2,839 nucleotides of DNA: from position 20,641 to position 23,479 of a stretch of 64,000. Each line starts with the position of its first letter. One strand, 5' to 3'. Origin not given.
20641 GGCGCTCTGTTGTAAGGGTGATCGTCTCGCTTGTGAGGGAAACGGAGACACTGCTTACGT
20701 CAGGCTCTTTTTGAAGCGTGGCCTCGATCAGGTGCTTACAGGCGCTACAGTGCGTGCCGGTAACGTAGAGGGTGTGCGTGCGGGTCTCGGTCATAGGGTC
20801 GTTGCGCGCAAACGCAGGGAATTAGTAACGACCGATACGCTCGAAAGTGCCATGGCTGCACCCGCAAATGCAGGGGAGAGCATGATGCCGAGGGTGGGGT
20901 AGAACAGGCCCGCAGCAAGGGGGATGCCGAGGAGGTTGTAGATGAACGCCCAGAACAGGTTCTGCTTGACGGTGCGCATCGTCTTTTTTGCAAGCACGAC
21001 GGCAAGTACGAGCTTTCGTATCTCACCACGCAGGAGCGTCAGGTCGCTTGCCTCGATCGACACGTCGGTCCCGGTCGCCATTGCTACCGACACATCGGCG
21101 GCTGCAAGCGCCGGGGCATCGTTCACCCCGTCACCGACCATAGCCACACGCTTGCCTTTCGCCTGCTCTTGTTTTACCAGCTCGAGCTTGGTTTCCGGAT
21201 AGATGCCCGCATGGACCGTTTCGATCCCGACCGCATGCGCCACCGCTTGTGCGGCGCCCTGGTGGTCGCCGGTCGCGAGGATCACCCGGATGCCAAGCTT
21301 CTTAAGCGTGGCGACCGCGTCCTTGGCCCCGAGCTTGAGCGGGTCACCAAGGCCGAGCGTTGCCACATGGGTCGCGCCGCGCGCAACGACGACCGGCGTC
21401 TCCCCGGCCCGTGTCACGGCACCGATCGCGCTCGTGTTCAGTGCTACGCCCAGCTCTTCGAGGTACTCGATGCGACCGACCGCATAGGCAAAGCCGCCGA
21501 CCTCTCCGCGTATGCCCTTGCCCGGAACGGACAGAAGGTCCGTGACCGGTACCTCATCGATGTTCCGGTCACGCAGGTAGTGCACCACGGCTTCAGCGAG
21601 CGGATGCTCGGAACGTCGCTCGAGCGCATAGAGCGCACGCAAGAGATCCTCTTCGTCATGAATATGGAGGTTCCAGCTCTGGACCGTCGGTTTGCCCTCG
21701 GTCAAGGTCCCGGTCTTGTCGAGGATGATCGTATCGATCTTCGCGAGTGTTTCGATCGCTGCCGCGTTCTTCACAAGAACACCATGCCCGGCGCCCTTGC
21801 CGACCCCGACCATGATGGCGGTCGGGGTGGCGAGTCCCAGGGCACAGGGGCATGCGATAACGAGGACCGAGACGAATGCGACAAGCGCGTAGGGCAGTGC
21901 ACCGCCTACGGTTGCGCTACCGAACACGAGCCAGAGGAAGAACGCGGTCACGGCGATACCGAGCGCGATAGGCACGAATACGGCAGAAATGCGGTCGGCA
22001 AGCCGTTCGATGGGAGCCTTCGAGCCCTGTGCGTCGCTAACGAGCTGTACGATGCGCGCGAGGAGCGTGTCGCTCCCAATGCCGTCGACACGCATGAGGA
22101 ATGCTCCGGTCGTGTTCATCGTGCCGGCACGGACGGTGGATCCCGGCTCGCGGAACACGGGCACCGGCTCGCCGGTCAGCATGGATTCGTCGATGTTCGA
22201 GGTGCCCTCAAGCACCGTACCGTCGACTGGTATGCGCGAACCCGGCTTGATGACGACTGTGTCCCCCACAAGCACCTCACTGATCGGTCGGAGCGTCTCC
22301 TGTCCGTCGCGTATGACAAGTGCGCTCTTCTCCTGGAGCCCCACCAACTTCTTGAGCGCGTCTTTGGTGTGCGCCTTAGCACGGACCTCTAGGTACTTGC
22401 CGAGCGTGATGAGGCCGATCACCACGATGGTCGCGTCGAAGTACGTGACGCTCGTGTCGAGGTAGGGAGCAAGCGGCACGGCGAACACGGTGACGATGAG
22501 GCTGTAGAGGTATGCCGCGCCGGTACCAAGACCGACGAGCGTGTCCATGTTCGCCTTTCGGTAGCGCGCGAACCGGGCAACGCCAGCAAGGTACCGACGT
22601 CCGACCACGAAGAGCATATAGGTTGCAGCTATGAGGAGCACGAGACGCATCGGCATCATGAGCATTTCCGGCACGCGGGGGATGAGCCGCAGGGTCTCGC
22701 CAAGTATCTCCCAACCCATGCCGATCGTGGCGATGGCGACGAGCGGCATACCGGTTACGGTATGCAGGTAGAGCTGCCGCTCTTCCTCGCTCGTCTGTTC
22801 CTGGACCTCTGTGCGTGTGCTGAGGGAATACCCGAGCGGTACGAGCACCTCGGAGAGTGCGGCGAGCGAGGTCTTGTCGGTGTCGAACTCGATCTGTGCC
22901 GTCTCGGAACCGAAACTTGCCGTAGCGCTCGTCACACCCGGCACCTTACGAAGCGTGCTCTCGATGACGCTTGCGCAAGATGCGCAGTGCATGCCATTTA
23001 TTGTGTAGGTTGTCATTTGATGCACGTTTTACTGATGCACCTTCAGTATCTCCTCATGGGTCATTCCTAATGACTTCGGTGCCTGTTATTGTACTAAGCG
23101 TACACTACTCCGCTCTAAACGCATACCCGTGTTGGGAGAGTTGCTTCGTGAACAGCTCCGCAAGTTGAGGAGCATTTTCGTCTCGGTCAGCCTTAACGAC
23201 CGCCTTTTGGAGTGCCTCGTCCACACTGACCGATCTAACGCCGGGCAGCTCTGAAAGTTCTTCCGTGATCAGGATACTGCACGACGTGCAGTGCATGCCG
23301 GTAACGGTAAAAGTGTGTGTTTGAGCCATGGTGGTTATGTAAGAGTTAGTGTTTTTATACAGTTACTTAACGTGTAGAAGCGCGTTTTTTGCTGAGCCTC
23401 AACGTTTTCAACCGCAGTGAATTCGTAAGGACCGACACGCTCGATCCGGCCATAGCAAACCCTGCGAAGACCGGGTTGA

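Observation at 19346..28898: Nine-gene, single-strand copper-resistance array made of two generations: a lower-GC CsoR-controlled set upstream of a host-GC set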

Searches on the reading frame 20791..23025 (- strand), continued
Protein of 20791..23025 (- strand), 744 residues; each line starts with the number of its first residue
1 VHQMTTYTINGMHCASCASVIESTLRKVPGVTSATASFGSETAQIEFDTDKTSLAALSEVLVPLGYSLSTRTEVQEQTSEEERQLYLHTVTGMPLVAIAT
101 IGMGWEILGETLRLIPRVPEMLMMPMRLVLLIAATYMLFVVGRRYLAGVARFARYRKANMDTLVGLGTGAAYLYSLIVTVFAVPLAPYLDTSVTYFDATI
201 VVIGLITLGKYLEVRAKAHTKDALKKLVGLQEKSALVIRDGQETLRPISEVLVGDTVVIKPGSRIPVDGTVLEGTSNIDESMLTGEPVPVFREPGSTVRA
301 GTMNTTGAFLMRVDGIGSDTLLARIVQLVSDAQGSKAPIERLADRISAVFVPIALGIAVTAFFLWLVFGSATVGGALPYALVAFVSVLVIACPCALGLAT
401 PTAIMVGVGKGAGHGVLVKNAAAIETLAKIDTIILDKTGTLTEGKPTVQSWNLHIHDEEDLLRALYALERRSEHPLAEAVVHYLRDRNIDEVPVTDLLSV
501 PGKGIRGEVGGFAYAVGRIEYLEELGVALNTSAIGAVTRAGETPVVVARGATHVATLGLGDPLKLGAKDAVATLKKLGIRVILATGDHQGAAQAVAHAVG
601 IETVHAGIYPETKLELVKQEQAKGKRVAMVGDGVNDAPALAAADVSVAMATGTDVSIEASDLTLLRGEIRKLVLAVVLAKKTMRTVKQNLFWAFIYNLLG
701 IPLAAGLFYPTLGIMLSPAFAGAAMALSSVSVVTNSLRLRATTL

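Call 76: find_encoding_contigs(protein=P0139, flank=5000, max_places=1)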
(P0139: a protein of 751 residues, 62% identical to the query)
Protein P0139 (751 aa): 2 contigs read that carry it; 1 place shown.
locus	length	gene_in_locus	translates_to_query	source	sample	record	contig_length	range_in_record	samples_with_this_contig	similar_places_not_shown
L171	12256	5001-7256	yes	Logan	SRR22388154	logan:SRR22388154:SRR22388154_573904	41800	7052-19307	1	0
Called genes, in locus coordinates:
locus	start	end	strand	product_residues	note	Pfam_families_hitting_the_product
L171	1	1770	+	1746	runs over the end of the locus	PF13205:Big_5 (weak), PF01835:MG2 (faint), PF07703:A2M_BRD, PF07591:PT-HINT, PF00207:A2M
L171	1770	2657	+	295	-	PF01875:Memo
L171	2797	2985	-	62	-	-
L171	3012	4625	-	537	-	PF00128:Alpha-amylase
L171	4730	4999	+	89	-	PF02583:Trns_repr_metal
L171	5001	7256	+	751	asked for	PF00403:HMA, PF08282:Hydrolase_3 (faint), PF00122:E1-E2_ATPase, PF00702:Hydrolase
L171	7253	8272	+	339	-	PF00403:HMA, PF13386:DsbD_2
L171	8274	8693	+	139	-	-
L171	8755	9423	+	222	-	-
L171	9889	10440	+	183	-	-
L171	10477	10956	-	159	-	PF10648:Gmad2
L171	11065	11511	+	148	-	-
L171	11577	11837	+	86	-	PF01541:GIY-YIG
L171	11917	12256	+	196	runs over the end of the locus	PF00990:GGDEF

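Call 77: find_encoding_contigs(protein=P0142, flank=5000, max_places=1)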
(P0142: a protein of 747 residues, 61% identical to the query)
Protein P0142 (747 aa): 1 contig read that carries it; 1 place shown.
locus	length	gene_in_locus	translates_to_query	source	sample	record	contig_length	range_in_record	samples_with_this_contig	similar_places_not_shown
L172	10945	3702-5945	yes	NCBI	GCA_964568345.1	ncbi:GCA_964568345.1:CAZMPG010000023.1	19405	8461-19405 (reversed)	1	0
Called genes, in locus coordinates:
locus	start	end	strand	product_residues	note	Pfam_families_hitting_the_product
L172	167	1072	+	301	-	PF00565:SNase, PF27542:ArfC (weak)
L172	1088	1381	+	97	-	PF01035:DNA_binding_1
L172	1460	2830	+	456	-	PF03734:YkuD, PF00768:Peptidase_S11, PF13354:Beta-lactamase2 (weak)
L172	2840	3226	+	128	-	PF01050:MannoseP_isomer (weak), PF07883:Cupin_2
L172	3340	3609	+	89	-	PF02583:Trns_repr_metal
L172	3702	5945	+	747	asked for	PF00403:HMA, PF00122:E1-E2_ATPase, PF00702:Hydrolase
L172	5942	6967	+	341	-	PF13386:DsbD_2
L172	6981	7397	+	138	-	PF13473:Cupredoxin_1 (weak)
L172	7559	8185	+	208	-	-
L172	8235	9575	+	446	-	PF00437:T2SSE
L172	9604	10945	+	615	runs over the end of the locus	PF00009:GTP_EFTU, PF01926:MMR_HSR1, PF03144:GTP_EFTU_D2, PF22042:EF-G_D2 (weak), PF00679:EFG_C, PF21018:BipA_C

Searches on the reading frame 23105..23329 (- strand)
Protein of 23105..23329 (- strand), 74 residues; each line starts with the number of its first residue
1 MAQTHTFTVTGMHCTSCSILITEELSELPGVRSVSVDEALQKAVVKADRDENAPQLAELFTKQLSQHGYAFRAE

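Call 3: search_protein_families(library=pfam, proteins=[window:23105-23329:-], max_evalue=0.01)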
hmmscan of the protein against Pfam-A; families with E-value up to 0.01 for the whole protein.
window:23105-23329:- (74 aa): 1 family
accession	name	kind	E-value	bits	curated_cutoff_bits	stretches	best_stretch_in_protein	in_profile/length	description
PF00403.32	HMA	-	4.7e-14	53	24.8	1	6-52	1-48/62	Heavy-metal-associated domain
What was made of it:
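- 23105..23329 (-): Cassette gene 5: copZ, an HMA Cu chaperone with MHCTSC. PF00403 53 bits (call 3).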
